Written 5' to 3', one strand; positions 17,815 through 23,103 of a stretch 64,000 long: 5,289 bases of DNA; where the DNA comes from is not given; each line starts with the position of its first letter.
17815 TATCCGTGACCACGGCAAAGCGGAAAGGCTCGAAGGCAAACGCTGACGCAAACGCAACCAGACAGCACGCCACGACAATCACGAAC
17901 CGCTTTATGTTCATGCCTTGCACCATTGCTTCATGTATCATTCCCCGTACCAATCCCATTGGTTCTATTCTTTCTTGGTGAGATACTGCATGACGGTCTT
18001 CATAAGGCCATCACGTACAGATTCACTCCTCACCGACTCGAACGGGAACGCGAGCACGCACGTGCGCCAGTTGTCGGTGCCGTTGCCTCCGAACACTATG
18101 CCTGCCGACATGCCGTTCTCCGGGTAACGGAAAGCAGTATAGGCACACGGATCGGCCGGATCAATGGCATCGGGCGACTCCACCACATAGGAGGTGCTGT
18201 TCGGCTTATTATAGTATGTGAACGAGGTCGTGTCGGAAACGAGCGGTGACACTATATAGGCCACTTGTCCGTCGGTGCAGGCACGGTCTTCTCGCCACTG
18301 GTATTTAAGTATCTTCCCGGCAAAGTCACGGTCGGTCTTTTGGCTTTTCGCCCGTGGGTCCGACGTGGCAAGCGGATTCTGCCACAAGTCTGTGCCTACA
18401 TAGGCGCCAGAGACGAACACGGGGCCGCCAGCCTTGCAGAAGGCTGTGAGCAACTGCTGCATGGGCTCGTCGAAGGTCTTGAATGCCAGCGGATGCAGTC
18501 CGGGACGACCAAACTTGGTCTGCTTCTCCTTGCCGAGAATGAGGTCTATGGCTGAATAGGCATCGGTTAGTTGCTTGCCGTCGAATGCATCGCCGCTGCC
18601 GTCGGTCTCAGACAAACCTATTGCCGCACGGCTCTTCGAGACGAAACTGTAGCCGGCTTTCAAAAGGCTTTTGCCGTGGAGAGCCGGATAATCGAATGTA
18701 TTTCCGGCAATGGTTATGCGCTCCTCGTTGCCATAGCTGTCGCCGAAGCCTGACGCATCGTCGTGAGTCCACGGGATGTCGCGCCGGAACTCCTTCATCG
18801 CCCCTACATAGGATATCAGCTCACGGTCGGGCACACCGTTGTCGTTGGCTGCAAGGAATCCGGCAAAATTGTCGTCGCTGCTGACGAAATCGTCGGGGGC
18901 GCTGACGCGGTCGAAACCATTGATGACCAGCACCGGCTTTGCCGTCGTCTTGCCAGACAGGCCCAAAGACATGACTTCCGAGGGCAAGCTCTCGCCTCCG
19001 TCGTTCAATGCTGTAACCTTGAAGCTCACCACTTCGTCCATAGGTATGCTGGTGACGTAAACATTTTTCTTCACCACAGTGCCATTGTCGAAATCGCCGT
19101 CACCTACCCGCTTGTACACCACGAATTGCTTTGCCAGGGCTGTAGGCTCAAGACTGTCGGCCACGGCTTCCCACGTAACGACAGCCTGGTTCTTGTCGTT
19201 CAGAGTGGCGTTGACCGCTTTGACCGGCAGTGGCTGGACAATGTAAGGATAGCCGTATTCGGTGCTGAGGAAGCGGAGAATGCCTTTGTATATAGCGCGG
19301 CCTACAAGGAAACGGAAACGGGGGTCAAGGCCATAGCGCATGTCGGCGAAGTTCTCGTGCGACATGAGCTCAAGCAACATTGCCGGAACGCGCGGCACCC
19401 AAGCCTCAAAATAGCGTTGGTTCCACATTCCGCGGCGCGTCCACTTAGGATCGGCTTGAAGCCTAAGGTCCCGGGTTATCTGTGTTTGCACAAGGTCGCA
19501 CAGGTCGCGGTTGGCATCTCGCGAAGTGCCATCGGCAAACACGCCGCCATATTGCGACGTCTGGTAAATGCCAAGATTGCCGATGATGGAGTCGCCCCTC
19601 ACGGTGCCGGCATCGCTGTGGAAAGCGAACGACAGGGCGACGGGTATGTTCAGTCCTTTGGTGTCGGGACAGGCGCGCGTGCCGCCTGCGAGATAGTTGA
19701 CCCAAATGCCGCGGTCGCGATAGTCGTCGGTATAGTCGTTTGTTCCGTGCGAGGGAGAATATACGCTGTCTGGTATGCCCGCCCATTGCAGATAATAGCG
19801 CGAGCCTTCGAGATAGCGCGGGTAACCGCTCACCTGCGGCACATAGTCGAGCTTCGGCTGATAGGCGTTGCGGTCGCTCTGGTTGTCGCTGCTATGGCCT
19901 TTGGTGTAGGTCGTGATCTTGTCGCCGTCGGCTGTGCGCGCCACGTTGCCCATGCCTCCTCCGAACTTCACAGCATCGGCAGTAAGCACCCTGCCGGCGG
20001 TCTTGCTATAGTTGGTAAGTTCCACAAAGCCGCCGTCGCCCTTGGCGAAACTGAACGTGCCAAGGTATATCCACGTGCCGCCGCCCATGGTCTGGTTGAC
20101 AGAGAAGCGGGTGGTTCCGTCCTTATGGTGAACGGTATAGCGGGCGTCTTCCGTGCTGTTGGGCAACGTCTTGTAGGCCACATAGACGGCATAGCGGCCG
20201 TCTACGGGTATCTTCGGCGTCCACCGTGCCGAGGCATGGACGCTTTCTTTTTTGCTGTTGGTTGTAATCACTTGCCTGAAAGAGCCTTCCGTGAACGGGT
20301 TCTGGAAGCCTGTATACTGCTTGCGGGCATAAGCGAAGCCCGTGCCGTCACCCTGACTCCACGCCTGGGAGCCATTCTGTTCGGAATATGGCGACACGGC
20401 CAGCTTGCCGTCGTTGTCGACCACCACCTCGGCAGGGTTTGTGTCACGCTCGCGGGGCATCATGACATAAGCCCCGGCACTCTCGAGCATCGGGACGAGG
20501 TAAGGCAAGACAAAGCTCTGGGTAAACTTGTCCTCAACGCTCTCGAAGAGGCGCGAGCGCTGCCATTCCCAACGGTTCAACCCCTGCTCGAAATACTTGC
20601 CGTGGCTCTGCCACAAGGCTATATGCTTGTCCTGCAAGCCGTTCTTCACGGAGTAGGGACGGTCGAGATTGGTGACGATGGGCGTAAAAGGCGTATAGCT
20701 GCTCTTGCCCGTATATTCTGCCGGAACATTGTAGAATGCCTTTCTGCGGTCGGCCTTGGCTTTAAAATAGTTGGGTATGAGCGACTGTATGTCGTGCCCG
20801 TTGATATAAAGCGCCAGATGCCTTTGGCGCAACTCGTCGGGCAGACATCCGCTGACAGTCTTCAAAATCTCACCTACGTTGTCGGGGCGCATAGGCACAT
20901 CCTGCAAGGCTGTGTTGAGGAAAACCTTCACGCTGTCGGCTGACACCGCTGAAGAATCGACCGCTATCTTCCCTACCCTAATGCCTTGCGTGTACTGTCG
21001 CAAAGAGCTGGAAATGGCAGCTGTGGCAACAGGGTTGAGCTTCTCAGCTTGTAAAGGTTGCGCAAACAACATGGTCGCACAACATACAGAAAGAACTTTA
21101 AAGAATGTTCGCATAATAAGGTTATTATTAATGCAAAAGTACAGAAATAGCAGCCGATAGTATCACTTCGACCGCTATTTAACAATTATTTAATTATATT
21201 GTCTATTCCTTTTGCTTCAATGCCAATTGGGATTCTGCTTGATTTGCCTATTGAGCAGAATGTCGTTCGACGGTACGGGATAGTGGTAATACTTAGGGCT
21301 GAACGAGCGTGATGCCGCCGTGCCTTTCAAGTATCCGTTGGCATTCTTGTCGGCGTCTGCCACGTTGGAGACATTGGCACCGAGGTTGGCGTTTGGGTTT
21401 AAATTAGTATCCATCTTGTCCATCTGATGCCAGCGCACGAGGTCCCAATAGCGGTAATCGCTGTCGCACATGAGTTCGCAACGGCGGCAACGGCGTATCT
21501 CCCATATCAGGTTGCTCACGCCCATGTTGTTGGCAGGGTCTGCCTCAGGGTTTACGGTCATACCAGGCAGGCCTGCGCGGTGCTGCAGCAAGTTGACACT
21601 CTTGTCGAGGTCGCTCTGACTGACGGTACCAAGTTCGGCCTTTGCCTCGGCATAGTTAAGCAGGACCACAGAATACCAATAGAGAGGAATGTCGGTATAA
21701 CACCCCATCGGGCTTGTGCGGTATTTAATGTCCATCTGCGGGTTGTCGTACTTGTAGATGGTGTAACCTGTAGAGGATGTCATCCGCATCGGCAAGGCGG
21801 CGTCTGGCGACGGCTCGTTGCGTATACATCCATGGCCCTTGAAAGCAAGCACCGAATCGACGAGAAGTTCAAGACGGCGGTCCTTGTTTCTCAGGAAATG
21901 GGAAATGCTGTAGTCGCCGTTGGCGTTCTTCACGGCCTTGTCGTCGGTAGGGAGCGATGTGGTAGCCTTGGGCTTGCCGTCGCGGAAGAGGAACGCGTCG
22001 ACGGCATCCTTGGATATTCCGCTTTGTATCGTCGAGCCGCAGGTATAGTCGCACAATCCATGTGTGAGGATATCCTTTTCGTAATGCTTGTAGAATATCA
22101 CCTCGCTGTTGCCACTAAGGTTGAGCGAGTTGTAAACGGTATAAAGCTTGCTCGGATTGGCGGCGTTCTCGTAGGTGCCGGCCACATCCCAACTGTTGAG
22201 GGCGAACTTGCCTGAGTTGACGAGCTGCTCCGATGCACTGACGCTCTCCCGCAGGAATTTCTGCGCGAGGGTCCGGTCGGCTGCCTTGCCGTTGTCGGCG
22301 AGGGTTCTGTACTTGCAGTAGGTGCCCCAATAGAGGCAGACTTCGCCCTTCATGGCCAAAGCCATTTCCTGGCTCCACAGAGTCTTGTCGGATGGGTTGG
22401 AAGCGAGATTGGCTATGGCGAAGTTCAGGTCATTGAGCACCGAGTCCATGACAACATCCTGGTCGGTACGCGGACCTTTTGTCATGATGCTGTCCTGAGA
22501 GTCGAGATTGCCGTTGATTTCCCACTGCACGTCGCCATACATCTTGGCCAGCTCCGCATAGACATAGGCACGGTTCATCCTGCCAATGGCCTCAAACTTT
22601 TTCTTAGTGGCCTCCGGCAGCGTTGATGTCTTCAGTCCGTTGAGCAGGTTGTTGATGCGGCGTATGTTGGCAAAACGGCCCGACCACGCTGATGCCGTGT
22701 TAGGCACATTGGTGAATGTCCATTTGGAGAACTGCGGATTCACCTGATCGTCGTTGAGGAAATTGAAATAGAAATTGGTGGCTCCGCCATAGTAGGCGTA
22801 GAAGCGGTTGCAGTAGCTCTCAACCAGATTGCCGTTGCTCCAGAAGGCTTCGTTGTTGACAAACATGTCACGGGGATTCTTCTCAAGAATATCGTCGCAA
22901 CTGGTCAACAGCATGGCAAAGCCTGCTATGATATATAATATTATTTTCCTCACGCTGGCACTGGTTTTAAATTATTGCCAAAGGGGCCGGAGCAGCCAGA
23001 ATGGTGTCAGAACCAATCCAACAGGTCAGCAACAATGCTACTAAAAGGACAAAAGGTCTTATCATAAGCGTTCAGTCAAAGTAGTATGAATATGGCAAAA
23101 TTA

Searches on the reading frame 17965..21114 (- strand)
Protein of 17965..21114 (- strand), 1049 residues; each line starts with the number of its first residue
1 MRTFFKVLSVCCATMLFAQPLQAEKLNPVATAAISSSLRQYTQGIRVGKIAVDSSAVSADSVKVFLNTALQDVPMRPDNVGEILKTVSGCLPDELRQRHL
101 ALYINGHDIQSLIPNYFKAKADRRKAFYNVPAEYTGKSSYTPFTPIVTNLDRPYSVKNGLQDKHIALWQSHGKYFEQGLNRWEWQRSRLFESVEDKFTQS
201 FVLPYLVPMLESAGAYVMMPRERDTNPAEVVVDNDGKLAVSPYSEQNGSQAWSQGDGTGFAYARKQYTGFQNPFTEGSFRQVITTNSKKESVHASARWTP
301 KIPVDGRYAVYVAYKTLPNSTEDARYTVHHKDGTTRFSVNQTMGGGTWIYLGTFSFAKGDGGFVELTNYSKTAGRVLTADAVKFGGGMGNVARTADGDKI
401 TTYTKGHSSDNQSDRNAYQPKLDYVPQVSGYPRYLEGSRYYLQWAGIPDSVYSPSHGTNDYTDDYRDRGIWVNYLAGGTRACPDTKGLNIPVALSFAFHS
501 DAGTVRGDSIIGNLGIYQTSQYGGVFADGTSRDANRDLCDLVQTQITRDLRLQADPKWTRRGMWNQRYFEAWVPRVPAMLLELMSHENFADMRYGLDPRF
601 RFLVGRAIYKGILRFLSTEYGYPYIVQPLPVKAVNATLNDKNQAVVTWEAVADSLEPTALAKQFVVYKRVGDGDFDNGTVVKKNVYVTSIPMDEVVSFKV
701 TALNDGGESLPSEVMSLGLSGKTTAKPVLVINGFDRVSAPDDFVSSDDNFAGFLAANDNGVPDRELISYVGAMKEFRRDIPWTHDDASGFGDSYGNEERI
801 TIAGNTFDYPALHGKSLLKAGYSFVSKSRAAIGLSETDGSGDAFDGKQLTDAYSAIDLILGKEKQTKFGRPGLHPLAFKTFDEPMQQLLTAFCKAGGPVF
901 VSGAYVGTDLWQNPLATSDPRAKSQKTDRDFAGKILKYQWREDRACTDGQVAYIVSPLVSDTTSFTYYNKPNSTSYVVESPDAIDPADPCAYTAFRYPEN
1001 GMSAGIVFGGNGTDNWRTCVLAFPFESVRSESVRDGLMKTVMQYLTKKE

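Call 14: search_protein_families(library=pfam, proteins=[window:17965-21114:-])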
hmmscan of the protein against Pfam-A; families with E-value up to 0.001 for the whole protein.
window:17965-21114:- (1049 aa): 1 family
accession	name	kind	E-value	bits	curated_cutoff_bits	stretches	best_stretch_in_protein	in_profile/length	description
PF25275.1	Golvesin_C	-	2.9e-28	99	31.6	1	287-384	35-130/132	Golvesin C-terminal domain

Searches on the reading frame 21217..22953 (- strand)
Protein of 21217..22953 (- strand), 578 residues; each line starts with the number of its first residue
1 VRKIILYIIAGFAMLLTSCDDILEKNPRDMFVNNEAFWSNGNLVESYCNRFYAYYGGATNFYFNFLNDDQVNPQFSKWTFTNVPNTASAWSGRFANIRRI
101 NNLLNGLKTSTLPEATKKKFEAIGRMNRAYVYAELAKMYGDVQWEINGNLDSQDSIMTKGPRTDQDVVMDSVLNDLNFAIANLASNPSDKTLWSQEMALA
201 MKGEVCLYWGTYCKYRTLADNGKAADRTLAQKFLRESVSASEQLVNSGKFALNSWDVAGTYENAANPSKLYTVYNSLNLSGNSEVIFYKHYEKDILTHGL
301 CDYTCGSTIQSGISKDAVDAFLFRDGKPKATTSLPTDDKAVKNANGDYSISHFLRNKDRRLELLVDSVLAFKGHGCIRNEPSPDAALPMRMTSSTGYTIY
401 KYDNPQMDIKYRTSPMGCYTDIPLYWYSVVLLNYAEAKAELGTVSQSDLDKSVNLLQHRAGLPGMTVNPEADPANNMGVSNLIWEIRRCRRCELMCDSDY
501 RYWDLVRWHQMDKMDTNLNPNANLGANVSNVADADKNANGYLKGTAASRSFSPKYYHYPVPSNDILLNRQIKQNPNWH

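Call 14: search_protein_families(library=pfam, proteins=[window:21217-22953:-])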
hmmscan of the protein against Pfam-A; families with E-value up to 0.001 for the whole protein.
window:21217-22953:- (578 aa): 3 families
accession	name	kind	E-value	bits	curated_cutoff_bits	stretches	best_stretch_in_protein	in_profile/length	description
PF07980.17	SusD_RagB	-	1.7e-28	100.5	23.1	1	312-577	30-297/297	SusD family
PF14322.12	SusD-like_3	-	9.7e-07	29.7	27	1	76-201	65-185/191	Starch-binding associating with outer membrane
PF12771.13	SusD-like_2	-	6.8e-05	22.3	27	1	66-186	39-151/415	Starch-binding associating with outer membrane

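Call 22: find_encoding_contigs(protein=window:21217-22953:-, flank=6000, max_places=10)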
Protein window:21217-22953:- (578 aa): no gene with exactly this product is on record in the collection.
